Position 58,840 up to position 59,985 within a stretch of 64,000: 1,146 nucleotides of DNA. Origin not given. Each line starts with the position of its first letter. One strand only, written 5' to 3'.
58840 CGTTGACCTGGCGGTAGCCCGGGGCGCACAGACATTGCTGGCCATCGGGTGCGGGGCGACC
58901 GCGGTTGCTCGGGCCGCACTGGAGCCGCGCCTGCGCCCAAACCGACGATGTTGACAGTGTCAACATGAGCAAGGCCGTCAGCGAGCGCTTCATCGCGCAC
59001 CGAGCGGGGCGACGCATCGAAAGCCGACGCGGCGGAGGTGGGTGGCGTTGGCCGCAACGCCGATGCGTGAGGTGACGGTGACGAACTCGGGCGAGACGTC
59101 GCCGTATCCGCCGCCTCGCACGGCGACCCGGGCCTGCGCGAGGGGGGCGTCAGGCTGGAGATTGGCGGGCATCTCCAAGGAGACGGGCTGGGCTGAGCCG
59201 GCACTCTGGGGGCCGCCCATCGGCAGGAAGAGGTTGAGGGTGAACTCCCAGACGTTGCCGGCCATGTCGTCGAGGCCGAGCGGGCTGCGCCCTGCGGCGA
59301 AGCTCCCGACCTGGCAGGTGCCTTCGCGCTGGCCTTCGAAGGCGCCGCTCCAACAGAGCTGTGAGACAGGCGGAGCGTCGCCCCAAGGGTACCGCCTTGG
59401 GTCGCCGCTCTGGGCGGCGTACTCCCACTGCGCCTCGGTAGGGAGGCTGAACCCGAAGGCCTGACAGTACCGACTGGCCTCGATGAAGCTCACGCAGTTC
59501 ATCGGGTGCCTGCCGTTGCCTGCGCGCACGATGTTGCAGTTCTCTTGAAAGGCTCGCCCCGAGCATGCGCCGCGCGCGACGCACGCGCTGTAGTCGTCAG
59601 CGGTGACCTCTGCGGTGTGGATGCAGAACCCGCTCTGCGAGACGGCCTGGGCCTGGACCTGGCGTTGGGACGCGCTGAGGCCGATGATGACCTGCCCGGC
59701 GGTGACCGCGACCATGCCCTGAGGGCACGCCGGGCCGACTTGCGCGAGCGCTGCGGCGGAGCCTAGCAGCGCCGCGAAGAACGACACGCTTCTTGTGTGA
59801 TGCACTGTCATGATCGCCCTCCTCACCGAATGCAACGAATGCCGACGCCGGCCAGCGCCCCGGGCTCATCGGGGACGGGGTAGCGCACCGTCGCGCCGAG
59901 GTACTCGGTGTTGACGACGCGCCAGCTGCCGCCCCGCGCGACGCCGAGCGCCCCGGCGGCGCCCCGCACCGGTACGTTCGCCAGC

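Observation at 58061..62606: Four consecutive FGE-sulfatase (SUMF1-like) domain genes, the first fused to a kinase domain, with no sulfatase gene nearby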

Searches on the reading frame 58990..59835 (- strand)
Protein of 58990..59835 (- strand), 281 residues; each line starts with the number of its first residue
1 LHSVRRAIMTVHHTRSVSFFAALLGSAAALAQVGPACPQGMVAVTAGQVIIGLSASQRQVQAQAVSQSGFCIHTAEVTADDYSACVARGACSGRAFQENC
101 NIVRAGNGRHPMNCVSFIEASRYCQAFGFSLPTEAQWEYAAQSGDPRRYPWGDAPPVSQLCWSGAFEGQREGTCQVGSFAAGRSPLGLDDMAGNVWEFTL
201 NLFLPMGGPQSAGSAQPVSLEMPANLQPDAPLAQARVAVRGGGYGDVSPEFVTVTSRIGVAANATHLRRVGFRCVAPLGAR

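Call 5: search_protein_families(library=pfam, proteins=[window:58990-59835:-], max_evalue=0.01)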
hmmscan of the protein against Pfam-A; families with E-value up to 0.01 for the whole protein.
window:58990-59835:- (281 aa): 1 family
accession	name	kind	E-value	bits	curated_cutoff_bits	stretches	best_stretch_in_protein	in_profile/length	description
PF03781.23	FGE-sulfatase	-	1.4e-35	123.6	23.3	1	39-275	3-254/255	Sulfatase-modifying factor enzyme 1-like domain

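Call 6: search_protein_families(library=ncbifam, proteins=[window:58990-59835:-], max_evalue=0.01)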
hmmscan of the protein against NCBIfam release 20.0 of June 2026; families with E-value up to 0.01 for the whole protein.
window:58990-59835:- (281 aa): 5 families
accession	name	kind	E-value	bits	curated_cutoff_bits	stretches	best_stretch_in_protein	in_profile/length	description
TIGR03525.2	GldK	equivalog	1.6e-18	67.3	350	2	125-276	252-405/408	T9SS ring complex lipoprotein PorK/GldK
NF041186.1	SenA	equivalog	2e-12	47.2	420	1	109-208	270-327/382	selenoneine synthase SenA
TIGR03440.2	egtB_TIGR03440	equivalog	2.6e-11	43.2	360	1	97-208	261-357/413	ergothioneine biosynthesis protein EgtB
NF051459.1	pyoverdine_PvdO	equivalog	5.5e-05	22.4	500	1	107-202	115-218/280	dihydropyoverdine dehydrogenase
TIGR03524.1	GldJ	equivalog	0.0067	15.1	458.2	0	126-144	261-279/559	gliding motility lipoprotein GldJ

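Call 11: search_solved_structures(query=window:58990-59835:-, max_evalue=0.001, show_alignments=2)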
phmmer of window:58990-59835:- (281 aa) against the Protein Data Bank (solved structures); distinct sequences matched with E-value up to 0.001: 25.
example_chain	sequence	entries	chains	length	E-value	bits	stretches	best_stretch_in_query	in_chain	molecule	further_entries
7spq_A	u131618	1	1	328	8.2e-15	58.2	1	105-203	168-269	Serine/threonine kinase ToxD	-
8ux5_A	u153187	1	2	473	1.6e-14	57.2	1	109-208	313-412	Selenoxide synthase OvsA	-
8u41_A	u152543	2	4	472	1.9e-14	57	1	109-208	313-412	Selenoxide synthase OvsA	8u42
9ots_A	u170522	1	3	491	2.7e-13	53.2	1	128-276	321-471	Por secretion system protein porK/gldK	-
9mzu_A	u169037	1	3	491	2.7e-13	53.2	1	128-276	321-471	PorK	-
9p6h_B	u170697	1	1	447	2.8e-13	53.2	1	128-276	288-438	Lipoprotein, putative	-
9myj_B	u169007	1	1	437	6.7e-13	51.9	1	128-276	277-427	Lipoprotein, putative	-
4x8b_A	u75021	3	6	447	2.4e-12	50.1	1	110-207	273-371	Sulfoxide synthase EgtB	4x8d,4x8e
1y4j_A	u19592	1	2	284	1.9e-10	43.9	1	109-201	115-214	Sulfatase modifying factor 2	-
6muj_A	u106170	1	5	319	5.1e-10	42.5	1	105-207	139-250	Formylglycine-generating enzyme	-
2q17_A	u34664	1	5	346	6.1e-10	42.2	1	105-207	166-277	formylglycine generating enzyme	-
5nxl_A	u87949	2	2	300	1e-09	41.5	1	108-201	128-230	Non-specific serine/threonine protein kinase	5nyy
6s07_A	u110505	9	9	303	1e-09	41.5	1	108-201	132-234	Formylglycine-generating enzyme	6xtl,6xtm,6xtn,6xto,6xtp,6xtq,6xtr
2afy_X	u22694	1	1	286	7.1e-09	38.8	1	109-201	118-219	Sulfatase modifying factor 1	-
2aft_X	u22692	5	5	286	8e-09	38.6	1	109-201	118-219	Sulfatase modifying factor 1 | Sulfatase-modifying factor 1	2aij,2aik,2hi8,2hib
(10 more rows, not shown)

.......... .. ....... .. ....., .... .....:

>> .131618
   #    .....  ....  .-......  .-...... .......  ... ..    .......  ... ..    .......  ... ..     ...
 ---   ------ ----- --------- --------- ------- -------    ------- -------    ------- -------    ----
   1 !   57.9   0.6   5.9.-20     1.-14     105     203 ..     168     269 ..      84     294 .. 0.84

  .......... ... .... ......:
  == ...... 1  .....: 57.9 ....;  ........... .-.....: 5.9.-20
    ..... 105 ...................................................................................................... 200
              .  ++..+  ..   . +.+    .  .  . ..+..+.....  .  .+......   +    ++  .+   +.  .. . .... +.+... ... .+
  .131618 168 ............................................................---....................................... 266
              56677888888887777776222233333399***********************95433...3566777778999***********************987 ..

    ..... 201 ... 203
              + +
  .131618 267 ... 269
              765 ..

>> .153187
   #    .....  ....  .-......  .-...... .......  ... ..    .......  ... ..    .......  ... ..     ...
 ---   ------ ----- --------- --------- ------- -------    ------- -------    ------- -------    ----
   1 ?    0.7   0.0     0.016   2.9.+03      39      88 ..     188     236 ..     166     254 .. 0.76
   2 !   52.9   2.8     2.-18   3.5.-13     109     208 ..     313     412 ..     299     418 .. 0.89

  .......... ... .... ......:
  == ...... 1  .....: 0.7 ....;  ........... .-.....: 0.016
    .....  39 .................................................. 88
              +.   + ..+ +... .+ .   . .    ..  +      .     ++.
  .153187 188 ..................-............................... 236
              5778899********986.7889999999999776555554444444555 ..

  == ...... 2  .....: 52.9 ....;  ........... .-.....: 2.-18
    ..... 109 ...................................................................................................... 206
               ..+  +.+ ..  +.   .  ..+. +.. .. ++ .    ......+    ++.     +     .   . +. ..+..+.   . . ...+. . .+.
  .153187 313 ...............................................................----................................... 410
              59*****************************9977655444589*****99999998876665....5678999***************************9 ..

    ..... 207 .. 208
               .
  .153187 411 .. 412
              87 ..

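Call 52: search_protein_families(library=padloc, proteins=[window:58990-59811:-], max_evalue=0.001)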
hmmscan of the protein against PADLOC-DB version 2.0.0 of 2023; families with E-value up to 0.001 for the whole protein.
window:58990-59811:- (273 aa): 0 families

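Call 65: find_homologous_proteins(query=window:58990-59811:-, max_evalue=1e-10)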
Query window:58990-59811:- (273 aa): 133 proteins with E <= 1e-10 among 1961 candidates; the best 120 are listed.
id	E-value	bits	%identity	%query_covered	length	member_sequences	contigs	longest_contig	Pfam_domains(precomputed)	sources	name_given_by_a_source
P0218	3.4e-179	612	100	100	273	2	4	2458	PF03781.23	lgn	-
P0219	1.3e-39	154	40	87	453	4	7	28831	PF03781.23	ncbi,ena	-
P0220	8.3e-39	152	44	88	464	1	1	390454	PF03781.23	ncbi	ncbi:MAG: SUMF1/EgtB/PvdO family nonheme iron enzyme [Polyangiales bacterium]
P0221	1.2e-37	148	40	87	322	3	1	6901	PF03781.23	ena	-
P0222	2.7e-36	144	38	88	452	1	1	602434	PF03781.23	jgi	jgi:formylglycine-generating enzyme required for sulfatase activity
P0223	2.7e-36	144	38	87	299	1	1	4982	PF03781.23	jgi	jgi:formylglycine-generating enzyme required for sulfatase activity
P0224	1.5e-34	138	44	78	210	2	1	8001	PF03781.23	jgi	jgi:formylglycine-generating enzyme required for sulfatase activity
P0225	1.1e-33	135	38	89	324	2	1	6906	PF03781.23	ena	-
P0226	7.4e-33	132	37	89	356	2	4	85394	PF03781.23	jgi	jgi:formylglycine-generating enzyme required for sulfatase activity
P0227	3.8e-31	127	43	60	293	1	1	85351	PF03781.23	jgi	jgi:formylglycine-generating enzyme required for sulfatase activity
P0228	7.5e-30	122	40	77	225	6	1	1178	PF03781.23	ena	-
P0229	1.5e-29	121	37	86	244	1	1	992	PF03781.23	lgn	-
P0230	2.5e-27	114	33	88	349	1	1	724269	PF03781.23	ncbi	ncbi:MAG: SUMF1/EgtB/PvdO family nonheme iron enzyme [Polyangiaceae bacterium]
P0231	7.7e-27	113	38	81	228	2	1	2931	PF03781.23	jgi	-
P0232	9.4e-27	112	35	95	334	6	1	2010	PF03781.23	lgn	-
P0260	4.7e-18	84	32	94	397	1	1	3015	PF01582.26,PF03781.23,PF13676.12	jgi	jgi:formylglycine-generating enzyme required for sulfatase activity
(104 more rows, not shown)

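Call 66: find_encoding_contigs(protein=P0220, flank=7000, max_places=1)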
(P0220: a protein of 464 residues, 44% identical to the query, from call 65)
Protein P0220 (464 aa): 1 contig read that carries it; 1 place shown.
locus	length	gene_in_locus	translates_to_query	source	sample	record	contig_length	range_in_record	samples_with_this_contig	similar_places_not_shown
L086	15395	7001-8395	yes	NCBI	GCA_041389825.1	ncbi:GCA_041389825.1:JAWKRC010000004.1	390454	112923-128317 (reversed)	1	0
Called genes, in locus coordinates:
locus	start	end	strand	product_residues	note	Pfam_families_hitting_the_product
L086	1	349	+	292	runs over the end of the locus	-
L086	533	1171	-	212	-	-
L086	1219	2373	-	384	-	PF00155:Aminotran_1_2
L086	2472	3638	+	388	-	PF00890:FAD_binding_2 (weak), PF01266:DAO, PF01494:FAD_binding_3, PF07992:Pyr_redox_2 (weak), PF13450:NAD_binding_8 (weak)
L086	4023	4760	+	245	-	-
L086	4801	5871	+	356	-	-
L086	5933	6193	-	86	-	-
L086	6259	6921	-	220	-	PF00881:Nitroreductase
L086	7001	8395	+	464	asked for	PF03781:FGE-sulfatase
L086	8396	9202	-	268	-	PF00561:Abhydrolase_1, PF00975:Thioesterase, PF12146:Hydrolase_4 (faint), PF12697:Abhydrolase_6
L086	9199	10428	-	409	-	PF01551:Peptidase_M23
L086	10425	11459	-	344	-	PF01636:APH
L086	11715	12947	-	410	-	PF02771:Acyl-CoA_dh_N, PF02770:Acyl-CoA_dh_M, PF00441:Acyl-CoA_dh_1, PF08028:Acyl-CoA_dh_2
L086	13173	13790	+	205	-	PF01548:DEDD_Tnp_IS110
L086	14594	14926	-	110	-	-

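Call 67: find_encoding_contigs(protein=P0219, flank=7000, max_places=1)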
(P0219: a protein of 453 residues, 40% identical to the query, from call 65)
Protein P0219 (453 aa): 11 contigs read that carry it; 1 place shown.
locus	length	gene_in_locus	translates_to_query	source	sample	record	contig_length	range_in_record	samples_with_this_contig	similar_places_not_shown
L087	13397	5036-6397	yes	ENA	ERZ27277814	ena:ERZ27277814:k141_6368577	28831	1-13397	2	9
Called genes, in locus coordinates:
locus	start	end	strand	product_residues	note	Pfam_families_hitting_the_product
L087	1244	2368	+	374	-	-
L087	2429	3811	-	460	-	PF14690:Zn_ribbon_ISL3 (weak), PF13542:HTH_Tnp_ISL3, PF01610:DDE_Tnp_ISL3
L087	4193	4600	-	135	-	PF07883:Cupin_2 (weak)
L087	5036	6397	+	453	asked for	PF03781:FGE-sulfatase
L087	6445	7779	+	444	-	PF00069:Pkinase, PF07714:PK_Tyr_Ser-Thr, PF01636:APH (faint), PF03109:ABC1 (faint)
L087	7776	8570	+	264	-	PF13424:TPR_12 (faint), PF07719:TPR_2 (faint), PF13181:TPR_8 (faint), PF00515:TPR_1 (faint), PF13432:TPR_16 (weak)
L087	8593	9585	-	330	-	PF20030:bpMoxR (weak), PF00004:AAA, PF07726:AAA_3, PF07728:AAA_5, PF17863:AAA_lid_2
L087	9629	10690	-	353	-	PF00512:HisKA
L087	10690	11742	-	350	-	PF00512:HisKA, PF13581:HATPase_c_2 (weak), PF02518:HATPase_c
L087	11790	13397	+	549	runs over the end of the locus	PF01694:Rhomboid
